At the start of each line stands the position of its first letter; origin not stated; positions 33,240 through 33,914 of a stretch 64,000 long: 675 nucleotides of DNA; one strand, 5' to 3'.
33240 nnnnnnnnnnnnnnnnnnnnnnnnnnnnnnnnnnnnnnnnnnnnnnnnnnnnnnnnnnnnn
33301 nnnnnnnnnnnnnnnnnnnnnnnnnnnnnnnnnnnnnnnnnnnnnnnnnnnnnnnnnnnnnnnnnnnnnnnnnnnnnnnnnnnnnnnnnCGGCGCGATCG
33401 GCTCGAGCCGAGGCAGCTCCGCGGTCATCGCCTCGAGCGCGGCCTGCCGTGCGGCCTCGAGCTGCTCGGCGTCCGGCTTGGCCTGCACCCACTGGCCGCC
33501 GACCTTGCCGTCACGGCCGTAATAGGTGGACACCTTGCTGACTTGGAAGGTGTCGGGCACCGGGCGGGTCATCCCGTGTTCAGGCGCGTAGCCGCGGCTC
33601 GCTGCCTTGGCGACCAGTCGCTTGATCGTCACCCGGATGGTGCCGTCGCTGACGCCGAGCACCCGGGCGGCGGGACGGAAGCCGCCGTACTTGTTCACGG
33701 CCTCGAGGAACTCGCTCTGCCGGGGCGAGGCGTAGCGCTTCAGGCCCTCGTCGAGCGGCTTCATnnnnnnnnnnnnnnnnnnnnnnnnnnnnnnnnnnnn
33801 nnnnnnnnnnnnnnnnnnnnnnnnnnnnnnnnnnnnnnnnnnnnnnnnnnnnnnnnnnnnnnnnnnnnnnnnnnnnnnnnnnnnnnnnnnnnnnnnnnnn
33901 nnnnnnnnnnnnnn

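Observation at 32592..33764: HTH-fused calcineurin-like metallophosphoesterase inserted between the gpI-like and gpJ-like tail genes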

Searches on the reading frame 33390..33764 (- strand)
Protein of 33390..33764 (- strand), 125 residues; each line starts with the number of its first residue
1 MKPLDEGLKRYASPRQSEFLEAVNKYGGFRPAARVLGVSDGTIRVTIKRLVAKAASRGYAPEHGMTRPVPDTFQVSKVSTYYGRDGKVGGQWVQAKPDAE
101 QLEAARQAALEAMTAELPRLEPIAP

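Call 107: predict_structure(alignment_id=A3)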
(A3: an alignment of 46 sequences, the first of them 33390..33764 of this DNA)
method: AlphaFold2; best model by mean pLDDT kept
length: 125 residues; sequences in the alignment: 46
mean_pLDDT: 85.5   pTM: 0.52
mean pLDDT of the five models: 85.5, 82.9, 81.1, 81.0, 78.9
residues with pLDDT >= 90: 46; 70-90: 72; 50-70: 7; < 50: 0
segments of 3 or more residues with pLDDT < 50: none
pLDDT, mean of each block of 10 residues (from residue 1): 83 94 93 95 94 86 71 81 80 85 88 80 77
secondary structure, 60 per line:
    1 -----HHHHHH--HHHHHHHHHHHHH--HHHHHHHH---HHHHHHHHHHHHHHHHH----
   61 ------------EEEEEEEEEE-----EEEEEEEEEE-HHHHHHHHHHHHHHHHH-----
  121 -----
elements in order: H6-11 H14-26 H29-36 H40-56 E73-82 E88-97 H99-115
